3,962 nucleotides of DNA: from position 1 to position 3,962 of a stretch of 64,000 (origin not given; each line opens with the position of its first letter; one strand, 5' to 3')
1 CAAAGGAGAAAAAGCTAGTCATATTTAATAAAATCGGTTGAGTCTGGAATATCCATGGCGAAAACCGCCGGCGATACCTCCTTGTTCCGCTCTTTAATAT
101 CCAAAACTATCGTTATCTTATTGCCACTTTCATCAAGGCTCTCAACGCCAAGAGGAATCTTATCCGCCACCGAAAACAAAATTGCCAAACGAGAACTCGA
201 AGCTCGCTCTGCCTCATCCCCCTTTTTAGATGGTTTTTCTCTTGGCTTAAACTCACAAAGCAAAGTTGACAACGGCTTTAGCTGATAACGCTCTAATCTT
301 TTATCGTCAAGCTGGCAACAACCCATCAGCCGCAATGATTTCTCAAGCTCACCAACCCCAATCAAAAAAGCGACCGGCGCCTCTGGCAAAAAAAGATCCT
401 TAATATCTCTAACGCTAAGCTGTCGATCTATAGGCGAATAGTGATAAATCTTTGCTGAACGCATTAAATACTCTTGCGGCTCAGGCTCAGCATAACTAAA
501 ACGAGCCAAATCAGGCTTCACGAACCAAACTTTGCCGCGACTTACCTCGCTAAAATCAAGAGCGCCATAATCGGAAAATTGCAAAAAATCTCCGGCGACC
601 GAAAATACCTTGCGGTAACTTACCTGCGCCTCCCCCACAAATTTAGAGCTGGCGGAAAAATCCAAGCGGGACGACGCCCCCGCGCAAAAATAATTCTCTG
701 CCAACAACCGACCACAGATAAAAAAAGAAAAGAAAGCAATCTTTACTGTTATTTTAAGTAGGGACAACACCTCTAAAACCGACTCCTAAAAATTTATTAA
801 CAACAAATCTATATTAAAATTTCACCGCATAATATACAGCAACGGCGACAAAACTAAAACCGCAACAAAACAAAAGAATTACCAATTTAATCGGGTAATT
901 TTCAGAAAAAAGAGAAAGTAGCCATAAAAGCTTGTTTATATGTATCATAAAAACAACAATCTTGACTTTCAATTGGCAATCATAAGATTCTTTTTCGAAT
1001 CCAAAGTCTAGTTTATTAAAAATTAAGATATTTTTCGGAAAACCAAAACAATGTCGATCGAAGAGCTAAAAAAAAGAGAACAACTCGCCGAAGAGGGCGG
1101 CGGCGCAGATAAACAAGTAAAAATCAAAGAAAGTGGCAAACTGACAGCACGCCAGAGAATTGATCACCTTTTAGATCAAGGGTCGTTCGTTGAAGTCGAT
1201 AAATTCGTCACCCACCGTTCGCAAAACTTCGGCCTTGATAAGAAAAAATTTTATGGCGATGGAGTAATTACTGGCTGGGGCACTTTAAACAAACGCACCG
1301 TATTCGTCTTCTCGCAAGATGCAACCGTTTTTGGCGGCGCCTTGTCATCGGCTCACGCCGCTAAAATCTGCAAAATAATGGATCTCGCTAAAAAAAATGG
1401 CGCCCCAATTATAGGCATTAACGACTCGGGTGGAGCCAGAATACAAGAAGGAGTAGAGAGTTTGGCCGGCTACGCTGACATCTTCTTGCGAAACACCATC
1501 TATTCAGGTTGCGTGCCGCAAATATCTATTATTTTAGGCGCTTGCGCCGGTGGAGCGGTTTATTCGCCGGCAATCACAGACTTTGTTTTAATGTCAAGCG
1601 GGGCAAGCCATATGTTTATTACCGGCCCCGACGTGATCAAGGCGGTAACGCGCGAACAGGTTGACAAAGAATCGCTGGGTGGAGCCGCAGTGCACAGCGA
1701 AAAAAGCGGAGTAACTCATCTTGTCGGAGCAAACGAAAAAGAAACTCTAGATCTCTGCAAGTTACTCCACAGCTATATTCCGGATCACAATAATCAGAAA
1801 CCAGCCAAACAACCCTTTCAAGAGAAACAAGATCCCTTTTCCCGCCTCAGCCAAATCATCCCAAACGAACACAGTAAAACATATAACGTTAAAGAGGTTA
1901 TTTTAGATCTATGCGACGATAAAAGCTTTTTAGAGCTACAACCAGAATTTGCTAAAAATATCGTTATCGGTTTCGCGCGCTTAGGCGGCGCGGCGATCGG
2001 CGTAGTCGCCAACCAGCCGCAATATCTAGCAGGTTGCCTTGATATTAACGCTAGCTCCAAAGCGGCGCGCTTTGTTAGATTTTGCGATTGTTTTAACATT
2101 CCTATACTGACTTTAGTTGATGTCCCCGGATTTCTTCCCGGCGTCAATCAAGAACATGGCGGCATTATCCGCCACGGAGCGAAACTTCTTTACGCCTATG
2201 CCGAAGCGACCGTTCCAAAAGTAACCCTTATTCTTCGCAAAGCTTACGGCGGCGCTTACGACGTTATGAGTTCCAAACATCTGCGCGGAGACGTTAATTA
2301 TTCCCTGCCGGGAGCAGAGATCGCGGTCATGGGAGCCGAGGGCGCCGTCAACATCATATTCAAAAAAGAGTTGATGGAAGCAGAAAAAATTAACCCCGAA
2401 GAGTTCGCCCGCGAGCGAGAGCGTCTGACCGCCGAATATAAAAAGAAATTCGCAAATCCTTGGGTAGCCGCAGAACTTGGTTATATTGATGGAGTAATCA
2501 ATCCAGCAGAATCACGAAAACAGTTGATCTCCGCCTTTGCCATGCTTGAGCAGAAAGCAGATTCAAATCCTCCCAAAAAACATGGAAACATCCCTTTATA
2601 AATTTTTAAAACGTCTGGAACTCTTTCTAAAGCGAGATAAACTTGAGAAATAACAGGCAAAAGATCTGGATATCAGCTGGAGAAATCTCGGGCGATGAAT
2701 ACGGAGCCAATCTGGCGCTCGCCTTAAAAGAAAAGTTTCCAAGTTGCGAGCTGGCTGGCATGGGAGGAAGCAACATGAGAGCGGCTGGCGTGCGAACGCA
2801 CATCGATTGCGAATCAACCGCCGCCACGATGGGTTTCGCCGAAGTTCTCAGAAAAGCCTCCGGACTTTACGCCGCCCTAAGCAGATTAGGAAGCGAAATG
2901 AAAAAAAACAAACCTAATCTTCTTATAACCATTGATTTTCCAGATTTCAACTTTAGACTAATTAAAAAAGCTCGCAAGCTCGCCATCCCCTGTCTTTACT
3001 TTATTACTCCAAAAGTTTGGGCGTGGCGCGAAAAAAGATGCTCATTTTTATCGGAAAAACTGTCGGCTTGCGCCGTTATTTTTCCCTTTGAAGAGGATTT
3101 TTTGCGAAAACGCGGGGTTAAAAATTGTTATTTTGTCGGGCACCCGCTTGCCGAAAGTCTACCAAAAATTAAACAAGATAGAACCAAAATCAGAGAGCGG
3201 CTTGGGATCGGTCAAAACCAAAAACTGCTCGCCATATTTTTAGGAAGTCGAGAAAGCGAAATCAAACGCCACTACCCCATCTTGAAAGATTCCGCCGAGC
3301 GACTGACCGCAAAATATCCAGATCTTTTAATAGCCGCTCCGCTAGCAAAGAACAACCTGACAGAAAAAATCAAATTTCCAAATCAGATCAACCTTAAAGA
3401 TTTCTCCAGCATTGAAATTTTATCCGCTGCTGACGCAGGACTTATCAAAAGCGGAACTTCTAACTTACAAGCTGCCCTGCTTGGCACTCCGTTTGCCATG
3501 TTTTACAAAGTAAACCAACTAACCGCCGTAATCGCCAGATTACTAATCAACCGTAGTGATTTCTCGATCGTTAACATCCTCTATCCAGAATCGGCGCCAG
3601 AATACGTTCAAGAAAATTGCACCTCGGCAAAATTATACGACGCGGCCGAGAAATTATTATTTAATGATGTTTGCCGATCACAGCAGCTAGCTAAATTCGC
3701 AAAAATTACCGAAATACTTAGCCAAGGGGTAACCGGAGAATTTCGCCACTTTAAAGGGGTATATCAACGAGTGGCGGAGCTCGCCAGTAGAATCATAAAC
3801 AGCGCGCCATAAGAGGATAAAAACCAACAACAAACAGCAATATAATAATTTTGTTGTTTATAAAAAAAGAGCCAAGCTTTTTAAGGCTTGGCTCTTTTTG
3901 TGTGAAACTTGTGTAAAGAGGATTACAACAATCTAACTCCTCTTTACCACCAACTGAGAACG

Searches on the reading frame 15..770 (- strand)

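Call 61: search_protein_families(library=pfam, proteins=[window:15-770:-], max_evalue=0.001)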
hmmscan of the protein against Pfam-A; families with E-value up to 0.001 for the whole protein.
window:15-770:- (251 aa): 1 family
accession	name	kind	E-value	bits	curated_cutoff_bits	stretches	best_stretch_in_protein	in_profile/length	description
PF03548.22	LolA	-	5.2e-10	39.8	23.6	1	54-149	2-97/165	Outer membrane lipoprotein carrier protein LolA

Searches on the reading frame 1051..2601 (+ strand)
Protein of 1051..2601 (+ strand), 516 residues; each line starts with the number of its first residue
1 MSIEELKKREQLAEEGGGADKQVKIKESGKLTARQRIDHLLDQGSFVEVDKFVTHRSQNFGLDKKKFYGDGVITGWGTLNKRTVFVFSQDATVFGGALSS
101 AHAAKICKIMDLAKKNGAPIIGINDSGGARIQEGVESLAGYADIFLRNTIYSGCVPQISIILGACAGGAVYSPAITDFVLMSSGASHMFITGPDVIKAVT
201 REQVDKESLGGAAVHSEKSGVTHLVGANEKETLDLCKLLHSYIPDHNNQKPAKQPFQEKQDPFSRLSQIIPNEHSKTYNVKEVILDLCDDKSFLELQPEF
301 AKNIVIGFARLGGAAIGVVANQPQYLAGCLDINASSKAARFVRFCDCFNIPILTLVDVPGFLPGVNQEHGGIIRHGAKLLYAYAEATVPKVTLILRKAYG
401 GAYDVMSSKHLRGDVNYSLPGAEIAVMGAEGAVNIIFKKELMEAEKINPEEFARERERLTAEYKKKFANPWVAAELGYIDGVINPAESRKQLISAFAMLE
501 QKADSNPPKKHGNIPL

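Call 21: find_encoding_contigs(protein=window:1051-2601:+, flank=10000, max_places=3)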
Protein window:1051-2601:+ (516 aa): no gene with exactly this product is on record in the collection.

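Call 61: search_protein_families(library=pfam, proteins=[window:1051-2601:+], max_evalue=0.001)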
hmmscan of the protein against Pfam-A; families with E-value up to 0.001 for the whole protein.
window:1051-2601:+ (516 aa): 3 families
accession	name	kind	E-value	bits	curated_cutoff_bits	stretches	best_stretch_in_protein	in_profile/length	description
PF01039.27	Carboxyl_trans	-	1.3e-187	624.8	22.3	1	27-514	4-493/493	Carboxyl transferase domain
PF03255.19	ACCA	-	1.2e-12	48.1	23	1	335-440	133-234/310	Acetyl co-enzyme A carboxylase carboxyltransferase-like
PF06833.16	MdcE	-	1e-05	25.8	32.7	0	350-435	28-113/196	Malonate decarboxylase gamma subunit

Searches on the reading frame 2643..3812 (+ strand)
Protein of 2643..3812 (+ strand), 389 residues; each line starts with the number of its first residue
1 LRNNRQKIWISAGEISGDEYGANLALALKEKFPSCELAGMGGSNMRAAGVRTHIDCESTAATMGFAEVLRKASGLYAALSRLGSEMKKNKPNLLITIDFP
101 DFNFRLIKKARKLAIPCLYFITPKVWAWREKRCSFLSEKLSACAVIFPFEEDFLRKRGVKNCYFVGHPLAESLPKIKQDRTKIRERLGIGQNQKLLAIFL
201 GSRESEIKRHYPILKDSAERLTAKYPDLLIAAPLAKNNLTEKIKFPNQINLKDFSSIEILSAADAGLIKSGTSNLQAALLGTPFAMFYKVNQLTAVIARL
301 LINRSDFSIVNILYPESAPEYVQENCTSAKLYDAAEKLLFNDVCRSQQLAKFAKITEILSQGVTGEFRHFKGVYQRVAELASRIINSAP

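Call 23: find_encoding_contigs(protein=window:2643-3812:+, flank=10000, max_places=3)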
Protein window:2643-3812:+ (389 aa): no gene with exactly this product is on record in the collection.
